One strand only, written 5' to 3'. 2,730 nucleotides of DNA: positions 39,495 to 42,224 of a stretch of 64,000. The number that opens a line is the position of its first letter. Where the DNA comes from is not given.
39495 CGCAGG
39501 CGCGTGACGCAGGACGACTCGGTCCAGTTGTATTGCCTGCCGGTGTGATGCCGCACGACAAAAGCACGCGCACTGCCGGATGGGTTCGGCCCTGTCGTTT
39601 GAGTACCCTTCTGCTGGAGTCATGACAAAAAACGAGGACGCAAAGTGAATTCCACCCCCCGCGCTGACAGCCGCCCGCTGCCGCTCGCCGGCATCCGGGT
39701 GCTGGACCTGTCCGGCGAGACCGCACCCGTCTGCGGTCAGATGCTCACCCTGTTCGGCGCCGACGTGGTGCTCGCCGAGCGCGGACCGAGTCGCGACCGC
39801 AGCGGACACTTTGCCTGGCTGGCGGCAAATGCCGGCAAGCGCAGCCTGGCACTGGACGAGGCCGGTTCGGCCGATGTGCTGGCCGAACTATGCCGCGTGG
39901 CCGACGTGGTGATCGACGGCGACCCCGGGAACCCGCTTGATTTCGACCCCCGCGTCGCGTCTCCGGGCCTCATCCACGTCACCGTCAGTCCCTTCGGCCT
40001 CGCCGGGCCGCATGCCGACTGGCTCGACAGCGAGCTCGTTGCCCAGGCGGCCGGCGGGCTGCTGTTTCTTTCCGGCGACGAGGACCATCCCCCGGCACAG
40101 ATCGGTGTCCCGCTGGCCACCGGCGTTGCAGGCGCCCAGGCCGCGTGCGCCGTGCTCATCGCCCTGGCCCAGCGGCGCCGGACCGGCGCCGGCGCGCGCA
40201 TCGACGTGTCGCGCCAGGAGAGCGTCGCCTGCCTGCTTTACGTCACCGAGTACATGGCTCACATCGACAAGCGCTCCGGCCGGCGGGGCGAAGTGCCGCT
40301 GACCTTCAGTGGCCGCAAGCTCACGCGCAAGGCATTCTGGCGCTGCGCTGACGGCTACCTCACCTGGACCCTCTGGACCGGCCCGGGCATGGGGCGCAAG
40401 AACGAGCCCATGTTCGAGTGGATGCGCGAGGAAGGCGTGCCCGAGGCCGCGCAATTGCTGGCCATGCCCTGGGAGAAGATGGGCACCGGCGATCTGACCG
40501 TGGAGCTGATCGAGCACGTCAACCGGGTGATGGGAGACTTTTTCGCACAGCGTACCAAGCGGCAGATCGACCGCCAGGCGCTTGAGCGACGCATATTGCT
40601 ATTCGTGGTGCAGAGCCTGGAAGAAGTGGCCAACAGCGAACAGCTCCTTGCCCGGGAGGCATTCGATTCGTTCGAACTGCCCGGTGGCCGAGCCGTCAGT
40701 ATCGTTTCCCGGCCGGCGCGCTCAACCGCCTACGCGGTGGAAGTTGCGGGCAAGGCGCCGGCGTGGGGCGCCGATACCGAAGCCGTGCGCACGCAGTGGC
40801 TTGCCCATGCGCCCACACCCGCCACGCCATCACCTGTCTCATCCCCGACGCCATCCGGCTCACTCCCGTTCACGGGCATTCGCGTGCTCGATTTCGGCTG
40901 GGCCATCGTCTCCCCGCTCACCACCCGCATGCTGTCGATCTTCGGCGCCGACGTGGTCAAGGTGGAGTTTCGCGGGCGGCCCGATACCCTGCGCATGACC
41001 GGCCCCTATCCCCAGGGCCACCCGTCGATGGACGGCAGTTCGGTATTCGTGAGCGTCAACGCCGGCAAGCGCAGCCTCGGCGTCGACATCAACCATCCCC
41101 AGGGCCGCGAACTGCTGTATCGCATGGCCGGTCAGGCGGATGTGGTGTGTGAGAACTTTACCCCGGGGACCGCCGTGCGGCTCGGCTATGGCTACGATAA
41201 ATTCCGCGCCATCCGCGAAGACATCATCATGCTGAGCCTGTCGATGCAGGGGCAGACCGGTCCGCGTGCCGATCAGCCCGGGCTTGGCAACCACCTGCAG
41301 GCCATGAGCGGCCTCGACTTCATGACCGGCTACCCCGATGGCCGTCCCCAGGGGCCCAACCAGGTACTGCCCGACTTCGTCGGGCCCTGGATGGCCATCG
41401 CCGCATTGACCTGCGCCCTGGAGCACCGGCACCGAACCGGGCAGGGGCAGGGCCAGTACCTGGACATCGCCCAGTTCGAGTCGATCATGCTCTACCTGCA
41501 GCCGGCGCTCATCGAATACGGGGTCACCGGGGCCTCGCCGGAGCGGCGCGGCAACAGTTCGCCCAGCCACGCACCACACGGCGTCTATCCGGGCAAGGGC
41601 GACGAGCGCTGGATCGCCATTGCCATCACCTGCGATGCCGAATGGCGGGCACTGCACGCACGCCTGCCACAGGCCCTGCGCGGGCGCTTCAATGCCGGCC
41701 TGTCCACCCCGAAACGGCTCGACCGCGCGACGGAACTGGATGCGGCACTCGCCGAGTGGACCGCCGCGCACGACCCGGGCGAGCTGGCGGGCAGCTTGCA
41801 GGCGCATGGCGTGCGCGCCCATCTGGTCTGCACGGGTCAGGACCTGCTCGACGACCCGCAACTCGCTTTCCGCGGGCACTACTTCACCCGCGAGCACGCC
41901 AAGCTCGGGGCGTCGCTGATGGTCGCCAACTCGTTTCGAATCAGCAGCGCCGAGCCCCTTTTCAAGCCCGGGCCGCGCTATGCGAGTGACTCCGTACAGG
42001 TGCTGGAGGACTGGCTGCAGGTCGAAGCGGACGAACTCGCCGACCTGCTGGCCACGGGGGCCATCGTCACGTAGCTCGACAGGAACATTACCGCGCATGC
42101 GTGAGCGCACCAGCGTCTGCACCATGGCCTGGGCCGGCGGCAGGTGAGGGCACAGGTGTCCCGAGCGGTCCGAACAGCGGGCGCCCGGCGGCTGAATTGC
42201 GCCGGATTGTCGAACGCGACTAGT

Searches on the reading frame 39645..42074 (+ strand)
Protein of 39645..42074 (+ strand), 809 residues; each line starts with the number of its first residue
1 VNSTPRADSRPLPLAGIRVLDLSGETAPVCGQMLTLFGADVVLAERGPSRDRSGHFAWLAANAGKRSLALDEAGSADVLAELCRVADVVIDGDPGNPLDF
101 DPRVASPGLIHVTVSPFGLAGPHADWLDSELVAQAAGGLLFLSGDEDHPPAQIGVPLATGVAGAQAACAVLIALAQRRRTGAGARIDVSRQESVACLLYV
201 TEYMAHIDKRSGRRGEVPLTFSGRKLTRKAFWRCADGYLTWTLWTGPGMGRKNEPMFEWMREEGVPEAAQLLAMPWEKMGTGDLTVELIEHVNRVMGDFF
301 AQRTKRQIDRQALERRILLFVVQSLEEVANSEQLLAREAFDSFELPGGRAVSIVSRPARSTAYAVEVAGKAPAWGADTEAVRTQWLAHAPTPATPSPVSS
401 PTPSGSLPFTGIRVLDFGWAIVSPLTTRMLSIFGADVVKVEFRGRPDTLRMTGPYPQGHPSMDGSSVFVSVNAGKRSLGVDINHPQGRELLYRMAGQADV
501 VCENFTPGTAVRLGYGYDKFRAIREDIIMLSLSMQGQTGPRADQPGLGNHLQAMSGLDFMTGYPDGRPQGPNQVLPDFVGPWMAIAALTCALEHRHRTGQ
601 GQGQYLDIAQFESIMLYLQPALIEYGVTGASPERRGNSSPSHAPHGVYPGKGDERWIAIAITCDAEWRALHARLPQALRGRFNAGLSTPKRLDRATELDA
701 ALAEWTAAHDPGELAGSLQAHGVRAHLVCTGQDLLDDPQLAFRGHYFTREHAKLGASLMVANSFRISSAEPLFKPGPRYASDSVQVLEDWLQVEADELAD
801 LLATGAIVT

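Call 7: search_protein_families(library=pfam, proteins=[window:39645-42074:+])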
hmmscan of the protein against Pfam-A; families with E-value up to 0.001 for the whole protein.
window:39645-42074:+ (809 aa): 1 family
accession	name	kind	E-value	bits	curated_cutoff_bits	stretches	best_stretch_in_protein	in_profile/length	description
PF02515.22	CoA_transf_3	-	1.6e-130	436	23.3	2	410-771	2-353/366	CoA-transferase family III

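Call 8: search_protein_families(library=ncbifam, proteins=[window:39645-42074:+])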
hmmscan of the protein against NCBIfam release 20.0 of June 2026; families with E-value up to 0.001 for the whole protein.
window:39645-42074:+ (809 aa): 7 families
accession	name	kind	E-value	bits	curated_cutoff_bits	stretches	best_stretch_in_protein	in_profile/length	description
NF052585.1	SucGlutTfsCaiB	equivalog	7.4e-67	225.6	750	2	405-792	4-390/394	succinate--glutarate CoA-transferase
NF041294.1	Scnl_mescCoAtase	equivalog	7.5e-59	199.8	700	2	411-762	6-353/381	succinyl-CoA:mesaconate CoA-transferase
NF003809.0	PRK05398.1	subfamily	2.3e-58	197.7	442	3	408-603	4-195/416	formyl-CoA transferase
NF008511.0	PRK11430.1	equivalog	2e-56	191.7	522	2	408-670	9-262/381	CoA:oxalate CoA-transferase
TIGR03253.1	oxalate_frc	equivalog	4.7e-56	190.3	504.2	2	408-604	3-195/416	formyl-CoA transferase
NF002914.1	PRK03525.1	equivalog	5.4e-32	111.2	413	2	408-806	9-396/400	L-carnitine CoA-transferase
TIGR04253.1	mesacon_CoA_iso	equivalog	7e-20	71.4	725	1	410-801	4-394/403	2-methylfumaryl-CoA isomerase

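Call 62: search_solved_structures(query=window:39645-42074:+, max_evalue=1e-20)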
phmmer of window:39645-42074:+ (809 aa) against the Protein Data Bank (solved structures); distinct sequences matched with E-value up to 1e-20: 23.
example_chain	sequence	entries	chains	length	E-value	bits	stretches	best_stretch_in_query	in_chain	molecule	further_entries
9fn0_B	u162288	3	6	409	2.9e-52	180.9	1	409-803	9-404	Subunit of Benzylsuccinate CoA-transferase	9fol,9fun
10uh_A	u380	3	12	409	7.7e-45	156.3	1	406-807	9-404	Formyl-coenzyme a transferase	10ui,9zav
4hl6_A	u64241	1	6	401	5e-40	140.4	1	406-651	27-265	Uncharacterized protein YfdE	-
4ed9_A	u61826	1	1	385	3.6e-39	137.6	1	405-745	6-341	CAIB/BAIF family protein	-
9br7_A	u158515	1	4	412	2.8e-31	111.5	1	406-807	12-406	Succinate--hydroxymethylglutarate CoA-transferase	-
9br6_A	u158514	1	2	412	2.5e-30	108.4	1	406-807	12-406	Succinate--hydroxymethylglutarate CoA-transferase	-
5yit_A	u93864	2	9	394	8.8e-30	106.5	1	401-741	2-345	CoA transferase III | Uncharacterized protein Rv3272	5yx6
5yiy_A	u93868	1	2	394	1.1e-29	106.2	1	401-741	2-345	CoA transferase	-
1t3z_A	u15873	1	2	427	1.4e-29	105.9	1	408-603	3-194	Formyl-coenzyme A transferase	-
2vjm_B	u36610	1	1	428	3.7e-29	104.5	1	408-608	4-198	FORMYL-COENZYME A TRANSFERASE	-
1vgq_A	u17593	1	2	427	5.6e-29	103.9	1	408-603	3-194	Formyl-coenzyme A transferase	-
2vjo_A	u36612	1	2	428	8.5e-27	96.7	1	408-612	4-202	FORMYL-COENZYME A TRANSFERASE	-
1p5h_A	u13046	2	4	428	1.1e-26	96.4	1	408-612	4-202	Formyl-coenzyme A transferase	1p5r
2vjp_A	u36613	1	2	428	1.2e-26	96.2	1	408-612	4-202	FORMYL-COENZYME A TRANSFERASE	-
2vjn_A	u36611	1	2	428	1.6e-26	95.7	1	408-612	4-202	FORMYL-COENZYME A TRANSFERASE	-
9fn0_A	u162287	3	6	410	7.2e-26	93.6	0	409-519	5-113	Subunit of Benzylsuccinate CoA-transferase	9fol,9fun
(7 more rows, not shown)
